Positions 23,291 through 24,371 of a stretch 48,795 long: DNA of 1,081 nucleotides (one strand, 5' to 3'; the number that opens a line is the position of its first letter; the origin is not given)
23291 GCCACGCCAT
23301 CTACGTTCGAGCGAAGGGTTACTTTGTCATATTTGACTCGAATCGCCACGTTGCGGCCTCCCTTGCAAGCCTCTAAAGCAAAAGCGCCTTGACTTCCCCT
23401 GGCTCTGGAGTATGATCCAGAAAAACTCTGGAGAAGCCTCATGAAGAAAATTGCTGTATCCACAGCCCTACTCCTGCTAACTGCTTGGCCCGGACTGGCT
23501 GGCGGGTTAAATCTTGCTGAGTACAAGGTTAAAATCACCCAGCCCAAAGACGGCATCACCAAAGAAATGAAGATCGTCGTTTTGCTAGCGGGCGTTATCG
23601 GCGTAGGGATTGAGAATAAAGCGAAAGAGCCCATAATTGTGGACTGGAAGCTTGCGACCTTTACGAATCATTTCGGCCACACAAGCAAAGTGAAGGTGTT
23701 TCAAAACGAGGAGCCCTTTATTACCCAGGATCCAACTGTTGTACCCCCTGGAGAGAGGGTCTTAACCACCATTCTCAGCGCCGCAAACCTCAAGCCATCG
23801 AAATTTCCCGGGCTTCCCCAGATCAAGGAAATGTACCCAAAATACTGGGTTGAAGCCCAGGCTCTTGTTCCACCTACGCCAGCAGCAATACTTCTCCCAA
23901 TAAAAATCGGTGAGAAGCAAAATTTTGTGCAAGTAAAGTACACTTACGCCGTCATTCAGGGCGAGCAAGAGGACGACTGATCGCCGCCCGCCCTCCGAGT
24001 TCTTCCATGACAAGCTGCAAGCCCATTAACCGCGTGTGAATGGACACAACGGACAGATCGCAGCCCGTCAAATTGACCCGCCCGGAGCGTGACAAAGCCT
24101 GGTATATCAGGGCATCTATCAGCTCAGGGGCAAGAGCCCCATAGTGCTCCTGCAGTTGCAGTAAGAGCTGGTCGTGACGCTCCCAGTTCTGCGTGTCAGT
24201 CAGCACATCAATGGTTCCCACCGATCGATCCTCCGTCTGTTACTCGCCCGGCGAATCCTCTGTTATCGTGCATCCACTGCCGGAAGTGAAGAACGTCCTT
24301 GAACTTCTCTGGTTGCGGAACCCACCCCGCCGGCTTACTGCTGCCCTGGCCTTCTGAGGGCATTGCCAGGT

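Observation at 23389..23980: Opposite-strand moron with consensus promoter and a secreted product inserted between the tail chaperone genes and the tape-measure gene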

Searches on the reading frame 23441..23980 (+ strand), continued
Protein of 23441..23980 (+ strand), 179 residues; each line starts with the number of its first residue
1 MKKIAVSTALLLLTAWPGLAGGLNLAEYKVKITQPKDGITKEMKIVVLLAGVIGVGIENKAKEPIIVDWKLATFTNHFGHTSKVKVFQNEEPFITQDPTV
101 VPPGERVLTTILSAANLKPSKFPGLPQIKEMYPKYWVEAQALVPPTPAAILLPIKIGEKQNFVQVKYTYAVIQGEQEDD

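Call 60: fold_search(model_id=the predicted structure, library=pdb)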
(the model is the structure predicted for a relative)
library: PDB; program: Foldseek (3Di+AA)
matches with E <= 10: 792; with E <= 0.001: 0
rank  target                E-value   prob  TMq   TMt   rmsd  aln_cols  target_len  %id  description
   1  3but                  1.3e-03  0.99  0.29  0.39  12.8       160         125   14  Crystal structure of protein Af_0446 from Archaeoglobus fulgidus (released 2008-01-15)
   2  7crg_B                3.4e-03  0.99  0.31  0.39   9.4       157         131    8  Beta-strand-mediated dimeric formation of the extended Ig-like domains of human lamin A/C (released 2021-08-25)
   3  2f1e_MODEL_1_A        4.0e-03  0.99  0.31  0.43  14.1       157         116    8  Solution structure of ApaG protein (released 2006-10-24)
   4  1xq4_A                4.4e-03  0.98  0.28  0.37  15.8       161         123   12  Crystal Structure of the Putative ApaA Protein from Bordetella pertussis, Northeast Structural Genomics Target BeR40 (released 2004-11-09)
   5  7crg_A                5.2e-03  0.99  0.32  0.40   9.0       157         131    8  Beta-strand-mediated dimeric formation of the extended Ig-like domains of human lamin A/C (released 2021-08-25)
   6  3zk0                  5.4e-03  1.00  0.35  0.50  10.6       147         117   12  The crystal structure of a Cu(I) metallochaperone from Streptomyces lividans in its apo form (released 2014-01-29)
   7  1xvs_A                5.4e-03  0.99  0.32  0.43  14.9       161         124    4  Crystal structure of apaG Protein from Vibrio cholerae (released 2004-12-14)
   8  8rjc_5                5.7e-03  0.96  0.27  0.27  12.7       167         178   17  Structure of the rabbit 80S ribosome stalled on a 2-TMD rhodopsin intermediate in complex with Sec61-TRAP, open confor (released 2024-01-24)
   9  8b5l_q                6.0e-03  0.97  0.28  0.32  13.2       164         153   16  Cryo-EM structure of ribosome-Sec61-TRAP (TRanslocon Associated Protein) translocon complex (released 2023-03-01)
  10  1tza_A                6.3e-03  0.99  0.30  0.37  13.7       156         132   10  X-ray structure of Northeast Structural Genomics Consortium target SoR45 (released 2004-07-27)
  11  1xq4_B                6.3e-03  0.77  0.22  0.29  17.7       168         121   12  Crystal Structure of the Putative ApaA Protein from Bordetella pertussis, Northeast Structural Genomics Target BeR40 (released 2004-11-09)
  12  4f8l                  6.7e-03  0.85  0.26  0.31  10.5       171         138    6  X-ray structure of PsaA from Yersinia pestis, in complex with galactose and AEBSF (released 2013-05-22)
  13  6h6f_A                7.0e-03  1.00  0.35  0.04   7.3       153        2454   10  PTC3 holotoxin complex from Photorhabdus luminiscens - Mutant TcC-D651A (released 2018-10-03)
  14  6l7e_A                7.4e-03  1.00  0.35  0.04   7.2       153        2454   10  Toxin Complex TcdA1-TcdB1-TccC2 (released 2020-11-04)
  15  1xq4_C                7.4e-03  0.89  0.25  0.32  18.0       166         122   11  Crystal Structure of the Putative ApaA Protein from Bordetella pertussis, Northeast Structural Genomics Target BeR40 (released 2004-11-09)
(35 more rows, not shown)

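Call 82: find_encoding_contigs(protein=P0023, flank=5000, max_places=6)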
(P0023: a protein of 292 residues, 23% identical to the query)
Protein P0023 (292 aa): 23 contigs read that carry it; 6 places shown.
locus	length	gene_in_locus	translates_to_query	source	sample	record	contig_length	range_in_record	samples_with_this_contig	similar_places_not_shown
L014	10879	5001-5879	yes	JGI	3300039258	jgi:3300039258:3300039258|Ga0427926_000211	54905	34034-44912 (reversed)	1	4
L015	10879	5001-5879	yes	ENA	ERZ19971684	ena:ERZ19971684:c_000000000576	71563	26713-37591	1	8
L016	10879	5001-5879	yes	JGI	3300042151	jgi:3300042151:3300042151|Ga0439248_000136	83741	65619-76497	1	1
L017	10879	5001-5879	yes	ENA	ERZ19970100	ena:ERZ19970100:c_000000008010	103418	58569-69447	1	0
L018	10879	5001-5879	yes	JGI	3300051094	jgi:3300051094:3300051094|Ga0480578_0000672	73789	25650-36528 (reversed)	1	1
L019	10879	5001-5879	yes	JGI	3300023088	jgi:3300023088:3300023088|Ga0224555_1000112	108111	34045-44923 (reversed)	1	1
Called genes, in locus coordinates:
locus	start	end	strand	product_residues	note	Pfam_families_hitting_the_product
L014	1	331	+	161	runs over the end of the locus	PF21983:NikA-like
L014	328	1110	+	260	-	-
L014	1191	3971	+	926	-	PF08751:TrwC, PF01443:Viral_helicase1 (faint), PF02562:PhoH (faint), PF13245:AAA_19, PF13604:AAA_30, PF22232:TraI_hel_assoc_N (weak), PF13538:UvrD_C_2 (weak)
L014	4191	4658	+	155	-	-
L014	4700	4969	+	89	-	-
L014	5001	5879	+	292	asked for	-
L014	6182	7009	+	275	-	-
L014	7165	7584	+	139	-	-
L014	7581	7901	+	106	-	-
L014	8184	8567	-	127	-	-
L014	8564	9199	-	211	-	-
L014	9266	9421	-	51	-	-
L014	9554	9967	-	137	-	-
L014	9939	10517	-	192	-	PF01909:NTP_transf_2, PF18765:Polbeta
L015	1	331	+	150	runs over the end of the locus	PF21983:NikA-like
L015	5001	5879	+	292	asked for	-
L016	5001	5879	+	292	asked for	-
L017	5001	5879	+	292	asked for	-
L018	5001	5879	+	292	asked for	-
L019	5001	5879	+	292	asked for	-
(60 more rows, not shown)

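Call 83: find_encoding_contigs(protein=P0010, flank=8000, max_places=2)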
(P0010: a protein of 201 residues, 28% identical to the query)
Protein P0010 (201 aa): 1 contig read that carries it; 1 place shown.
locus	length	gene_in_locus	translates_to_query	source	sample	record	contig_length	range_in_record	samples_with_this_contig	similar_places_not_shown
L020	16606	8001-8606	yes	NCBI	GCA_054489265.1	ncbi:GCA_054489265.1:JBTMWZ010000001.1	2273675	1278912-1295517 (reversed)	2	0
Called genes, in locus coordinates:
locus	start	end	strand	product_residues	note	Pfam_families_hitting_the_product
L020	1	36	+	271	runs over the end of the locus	PF03705:CheR_N, PF01739:CheR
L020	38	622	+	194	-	PF01339:CheB_methylest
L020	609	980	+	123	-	PF00072:Response_reg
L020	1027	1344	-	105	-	-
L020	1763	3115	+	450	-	PF13102:Phage_int_SAM_5, PF00589:Phage_integrase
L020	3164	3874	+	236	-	-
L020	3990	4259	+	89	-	PF12728:HTH_17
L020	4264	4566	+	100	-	-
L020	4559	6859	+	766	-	-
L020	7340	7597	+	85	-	-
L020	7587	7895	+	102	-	-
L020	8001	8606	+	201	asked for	-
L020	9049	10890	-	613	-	PF19576:Acyltransf_2, PF01553:Acyltransferase, PF13444:Acetyltransf_5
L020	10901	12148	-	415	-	PF00696:AA_kinase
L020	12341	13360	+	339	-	PF00316:FBPase, PF18913:FBPase_C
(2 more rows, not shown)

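Call 84: find_encoding_contigs(protein=P0024, flank=8000, max_places=2)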
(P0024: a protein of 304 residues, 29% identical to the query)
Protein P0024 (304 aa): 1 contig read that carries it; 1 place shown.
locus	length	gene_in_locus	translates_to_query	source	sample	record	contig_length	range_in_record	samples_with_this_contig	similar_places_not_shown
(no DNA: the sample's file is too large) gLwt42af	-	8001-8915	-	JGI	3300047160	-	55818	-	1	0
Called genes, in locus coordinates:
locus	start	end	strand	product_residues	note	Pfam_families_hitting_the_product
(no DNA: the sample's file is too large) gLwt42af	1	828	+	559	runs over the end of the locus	-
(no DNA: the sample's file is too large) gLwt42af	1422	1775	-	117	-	PF01740:STAS, PF13466:STAS_2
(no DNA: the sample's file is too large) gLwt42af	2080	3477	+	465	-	PF01839:FG-GAP (faint), PF13517:FG-GAP_3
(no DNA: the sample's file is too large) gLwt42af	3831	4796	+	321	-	PF00989:PAS, PF08448:PAS_4, PF13426:PAS_9, PF08447:PAS_3 (weak), PF07730:HisKA_3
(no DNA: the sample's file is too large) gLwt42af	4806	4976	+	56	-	-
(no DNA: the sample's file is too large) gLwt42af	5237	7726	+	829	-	PF13620:CarboxypepD_reg, PF13715:CarbopepD_reg_2, PF07715:Plug, PF00593:TonB_dep_Rec_b-barrel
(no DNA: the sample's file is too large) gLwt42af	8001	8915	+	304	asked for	-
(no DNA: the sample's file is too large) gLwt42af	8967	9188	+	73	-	-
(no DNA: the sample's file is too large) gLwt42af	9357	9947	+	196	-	PF03891:DUF333 (faint)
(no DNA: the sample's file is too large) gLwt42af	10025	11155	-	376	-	PF24481:CT398_CC, PF02591:Zn_ribbon_9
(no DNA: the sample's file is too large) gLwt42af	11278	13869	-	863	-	PF00069:Pkinase, PF01636:APH (faint), PF03109:ABC1 (faint), PF07714:PK_Tyr_Ser-Thr, PF07676:PD40 (faint), PF26549:Tricorn_N (faint)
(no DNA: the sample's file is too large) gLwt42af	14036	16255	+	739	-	PF26550:Tricorn_2nd (faint), PF00930:DPPIV_N, PF26549:Tricorn_N, PF01738:DLH (faint), PF00326:Peptidase_S9, PF12146:Hydrolase_4 (faint)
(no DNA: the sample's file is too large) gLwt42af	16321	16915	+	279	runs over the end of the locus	PF00753:Lactamase_B, PF12706:Lactamase_B_2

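Call 87: search_dna_similar(query=P0003, collection=phages, mode=protein, max_evalue=0.1)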
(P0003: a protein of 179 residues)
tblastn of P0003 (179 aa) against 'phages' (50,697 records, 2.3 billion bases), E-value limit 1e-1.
No match.

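Call 88: search_dna_similar(query=P0023, collection=plasmids, mode=protein, max_evalue=0.001, max_rows=15)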
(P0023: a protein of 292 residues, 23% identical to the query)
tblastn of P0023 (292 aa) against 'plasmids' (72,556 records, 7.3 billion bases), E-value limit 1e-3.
Records with a match: 2; places in all: 2; records where one place covers at least 80% of the query: 1.
Best place of each record, by identity: <60% 2.
By first word of the organism name: Stanieria 1; Marinitoga 1.
By predicted mobility (MOB-suite, as given by PLSDB): non-mobilizable 2.
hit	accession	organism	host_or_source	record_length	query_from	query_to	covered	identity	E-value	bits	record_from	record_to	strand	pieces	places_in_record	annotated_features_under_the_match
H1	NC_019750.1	Stanieria cyanosphaera PCC 7437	-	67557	34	290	88%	40.1%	2e-53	194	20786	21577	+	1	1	hypothetical protein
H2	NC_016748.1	Marinitoga piezophila KA3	-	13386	157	280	42%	33.1%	7e-12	73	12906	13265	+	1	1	hypothetical protein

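Call 89: search_dna_similar(query=P0001, collection=plasmids, mode=protein, max_evalue=0.1, max_rows=15)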
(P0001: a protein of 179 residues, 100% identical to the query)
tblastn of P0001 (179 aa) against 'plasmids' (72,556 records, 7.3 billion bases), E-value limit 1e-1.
No match.

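Call 90: get_annotated_region(hit=H2, flank=7000)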
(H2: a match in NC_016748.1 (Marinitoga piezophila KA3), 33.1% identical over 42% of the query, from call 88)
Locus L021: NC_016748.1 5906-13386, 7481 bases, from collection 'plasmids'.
description: Marinitoga piezophila KA3 plasmid pMARPI01, complete sequence
organism: Marinitoga piezophila KA3 (NCBI taxid 443254)
taxonomy: Bacteria; Thermotogota; Thermotogae; Petrotogales; Petrotogaceae; Marinitoga; Marinitoga piezophila; Marinitoga piezophila KA3
host: -; source: -; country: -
typing (MOB-suite, as given by PLSDB): non-mobilizable; replicon rep_cluster_45
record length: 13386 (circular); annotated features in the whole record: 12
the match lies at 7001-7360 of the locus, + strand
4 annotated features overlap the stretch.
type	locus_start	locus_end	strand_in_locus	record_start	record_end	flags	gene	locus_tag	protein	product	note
CDS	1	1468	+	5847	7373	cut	-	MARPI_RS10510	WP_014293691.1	hypothetical protein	-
CDS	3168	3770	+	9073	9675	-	-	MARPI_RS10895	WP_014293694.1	type II toxin-antitoxin system PemK/MazF family toxin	-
CDS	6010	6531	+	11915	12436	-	-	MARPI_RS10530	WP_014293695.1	hypothetical protein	-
CDS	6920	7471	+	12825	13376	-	-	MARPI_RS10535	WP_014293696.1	hypothetical protein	-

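Call 91: get_annotated_region(hit=H1, flank=6000)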
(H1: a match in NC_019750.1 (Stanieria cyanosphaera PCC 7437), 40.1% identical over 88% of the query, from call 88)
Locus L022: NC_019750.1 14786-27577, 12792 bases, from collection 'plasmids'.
description: Stanieria cyanosphaera PCC 7437 plasmid pSTA7437.03, complete sequence
organism: Stanieria cyanosphaera PCC 7437 (NCBI taxid 111780)
taxonomy: Bacteria; Cyanobacteriota; Cyanophyceae; Pleurocapsales; Dermocarpellaceae; Stanieria; Stanieria cyanosphaera; Stanieria cyanosphaera PCC 7437
host: -; source: -; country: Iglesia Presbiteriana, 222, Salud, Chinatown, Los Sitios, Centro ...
typing (MOB-suite, as given by PLSDB): non-mobilizable; replicon rep_cluster_1715
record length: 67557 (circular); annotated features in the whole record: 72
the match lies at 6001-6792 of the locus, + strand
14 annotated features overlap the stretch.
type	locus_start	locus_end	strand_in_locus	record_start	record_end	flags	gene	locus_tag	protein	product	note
CDS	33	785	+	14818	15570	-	-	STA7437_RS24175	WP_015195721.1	ParA family protein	-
CDS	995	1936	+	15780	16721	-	-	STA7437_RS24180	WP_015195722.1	ParB/RepB/Spo0J family partition protein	GO:0007059 - chromosome segregation [Evidence IEA]; GO:0000910 - cytokinesis [Evidence IEA]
CDS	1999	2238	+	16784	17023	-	-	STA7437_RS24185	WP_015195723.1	WGR domain-containing protein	-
CDS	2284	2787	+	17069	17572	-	-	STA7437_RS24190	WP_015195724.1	hypothetical protein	-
CDS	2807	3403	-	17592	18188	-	-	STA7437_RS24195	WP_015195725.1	hypothetical protein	-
CDS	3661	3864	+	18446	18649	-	-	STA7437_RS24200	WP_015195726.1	hypothetical protein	-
CDS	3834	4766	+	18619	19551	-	-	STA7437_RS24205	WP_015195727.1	AAA family ATPase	-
CDS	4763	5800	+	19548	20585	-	-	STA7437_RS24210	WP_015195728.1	metal-dependent hydrolase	-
CDS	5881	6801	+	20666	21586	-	-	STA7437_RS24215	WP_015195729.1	hypothetical protein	-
CDS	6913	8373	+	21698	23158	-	-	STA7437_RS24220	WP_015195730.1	GIY-YIG nuclease family protein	-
CDS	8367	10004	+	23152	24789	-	-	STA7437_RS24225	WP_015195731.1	hypothetical protein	-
CDS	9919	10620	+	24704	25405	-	-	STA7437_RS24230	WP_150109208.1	hypothetical protein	-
CDS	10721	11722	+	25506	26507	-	-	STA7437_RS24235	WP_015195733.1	hypothetical protein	-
CDS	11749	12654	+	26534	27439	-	-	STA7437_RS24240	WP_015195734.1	S-4TM family putative pore-forming effector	-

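Call 100: search_protein_families(library=ncbifam, proteins=[window:23441-23980:+], max_evalue=0.01)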
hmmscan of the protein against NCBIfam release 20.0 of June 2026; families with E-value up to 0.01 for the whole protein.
window:23441-23980:+ (179 aa): 0 families

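Call 104: search_protein_families(library=padloc, proteins=[P0001, P0002, P0003, P0023, L003:10585-10938:+, L001:413-1327:+], max_evalue=0.01)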
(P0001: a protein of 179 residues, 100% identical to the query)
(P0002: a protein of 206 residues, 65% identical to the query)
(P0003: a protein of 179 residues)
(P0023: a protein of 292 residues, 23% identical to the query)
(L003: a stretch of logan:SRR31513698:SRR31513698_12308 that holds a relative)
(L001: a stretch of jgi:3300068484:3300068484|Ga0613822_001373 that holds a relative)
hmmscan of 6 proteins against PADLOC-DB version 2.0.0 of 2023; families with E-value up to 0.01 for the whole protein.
P0001 (179 aa): 0 families

P0002 (206 aa): 0 families

P0003 (179 aa): 0 families

P0023 (292 aa): 0 families

L003:10585-10938:+ (117 aa): 0 families

L001:413-1327:+ (304 aa): 0 families

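Call 107: search_protein_families(library=pfam, proteins=[L003:10585-10938:+, L001:3-437:+, L001:413-1327:+, L003:18103-18906:-, L004:5612-6382:+, L003:9451-9852:-, L003:9038-9454:-], max_evalue=0.05)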
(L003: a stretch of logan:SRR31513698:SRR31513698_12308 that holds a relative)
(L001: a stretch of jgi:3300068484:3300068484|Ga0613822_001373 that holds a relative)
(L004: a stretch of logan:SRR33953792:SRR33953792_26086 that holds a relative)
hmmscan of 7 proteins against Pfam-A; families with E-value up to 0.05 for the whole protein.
L003:10585-10938:+ (117 aa): 2 families
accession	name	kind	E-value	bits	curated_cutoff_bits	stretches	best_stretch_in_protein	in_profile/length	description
PF13698.11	DUF4156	-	8.5e-05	23.3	28.9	1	33-116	2-90/90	Domain of unknown function (DUF4156)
PF20101.4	DUF6491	-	0.01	16.3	27.5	1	3-42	6-43/138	Family of unknown function (DUF6491)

L001:3-437:+ (144 aa): 1 family
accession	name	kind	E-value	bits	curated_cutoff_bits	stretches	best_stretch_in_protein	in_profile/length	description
PF00565.23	SNase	-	1.8e-20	73.8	21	1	33-129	1-107/107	Staphylococcal nuclease homologue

L001:413-1327:+ (304 aa): 11 families
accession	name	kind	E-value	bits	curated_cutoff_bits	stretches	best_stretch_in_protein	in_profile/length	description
PF07719.23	TPR_2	-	1.1e-09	38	27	2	74-104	3-33/34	Tetratricopeptide repeat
PF00515.34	TPR_1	-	3.3e-08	33.4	27.8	1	78-104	7-33/34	Tetratricopeptide repeat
PF25575.1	TPR_BSK1_C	-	6.2e-08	33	42.2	1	39-108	42-113/118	Serine/threonine-protein kinase BSK1-like, TPR repeats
PF13428.12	TPR_14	-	1.8e-05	25.4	23.5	0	49-73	11-35/44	Tetratricopeptide repeat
PF13181.12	TPR_8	-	0.00013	22.2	25.7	1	78-104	7-33/34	Tetratricopeptide repeat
PF04212.24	MIT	-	0.00044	20.7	30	1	38-66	3-31/66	MIT (microtubule interacting and transport) domain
PF12895.13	ANAPC3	-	0.00046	20.9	27.2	0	119-163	2-44/82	Anaphase-promoting complex, cyclosome, subunit 3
PF24575.1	TPR_Slam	-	0.0011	19.8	35.2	1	4-73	15-81/104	Surface lipoprotein assembly modifier, N-terminal TPR repeats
PF24242.1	DUF7449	-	0.018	15.5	27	1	114-176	9-74/89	Domain of unknown function (DUF7449)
PF13424.12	TPR_12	-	0.024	15.3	30.1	0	105-136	44-75/77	Tetratricopeptide repeat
PF14559.12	TPR_19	-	0.037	14.8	25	0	87-126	6-45/68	Tetratricopeptide repeat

L003:18103-18906:- (267 aa): 0 families

L004:5612-6382:+ (256 aa): 1 family
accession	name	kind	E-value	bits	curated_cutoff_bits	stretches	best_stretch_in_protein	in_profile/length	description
PF09321.15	DUF1978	-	0.05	13.4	25.4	0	123-161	12-47/244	Domain of unknown function (DUF1978)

L003:9451-9852:- (133 aa): 1 family
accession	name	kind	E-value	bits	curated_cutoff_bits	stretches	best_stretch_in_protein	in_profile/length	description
PF21732.2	DUF6864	-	1.1e-08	35.3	27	1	18-130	4-113/114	Domain of unknown function (DUF6864)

L003:9038-9454:- (138 aa): 0 families

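Call 110: search_solved_structures(query=A4, max_evalue=1)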
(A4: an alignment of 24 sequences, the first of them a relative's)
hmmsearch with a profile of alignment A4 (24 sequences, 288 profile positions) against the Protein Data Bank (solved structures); distinct sequences matched with E-value up to 1: 1.
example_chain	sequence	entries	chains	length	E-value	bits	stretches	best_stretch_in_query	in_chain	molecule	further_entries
1a5p_A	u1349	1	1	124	0.22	14.1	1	71-154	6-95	RIBONUCLEASE A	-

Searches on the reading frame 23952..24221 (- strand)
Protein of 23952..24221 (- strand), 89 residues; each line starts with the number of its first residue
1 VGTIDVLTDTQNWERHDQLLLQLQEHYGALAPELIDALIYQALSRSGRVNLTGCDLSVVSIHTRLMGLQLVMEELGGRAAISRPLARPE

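Call 7: search_protein_families(library=pfam, proteins=[window:23952-24221:-], max_evalue=0.1)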
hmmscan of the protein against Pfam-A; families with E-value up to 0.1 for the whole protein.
window:23952-24221:- (89 aa): 0 families

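Call 8: search_protein_families(library=phrogs, proteins=[window:23952-24221:-], max_evalue=0.1)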
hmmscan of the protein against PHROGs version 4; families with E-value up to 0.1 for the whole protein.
window:23952-24221:- (89 aa): 0 families

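Call 74: search_protein_families(library=phrogs, proteins=[window:23952-24221:-], max_evalue=0.01)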
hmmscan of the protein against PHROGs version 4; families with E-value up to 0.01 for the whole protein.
window:23952-24221:- (89 aa): 0 families

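Call 86: search_dna_similar(query=window:23952-24221:-, collection=phages, mode=protein, max_evalue=0.1)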
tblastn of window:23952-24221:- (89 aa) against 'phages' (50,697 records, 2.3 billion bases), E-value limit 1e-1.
No match.

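Call 104: search_protein_families(library=padloc, proteins=[window:23952-24221:-], max_evalue=0.01)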
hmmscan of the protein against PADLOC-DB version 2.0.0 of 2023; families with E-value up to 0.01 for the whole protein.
window:23952-24221:- (89 aa): 0 families
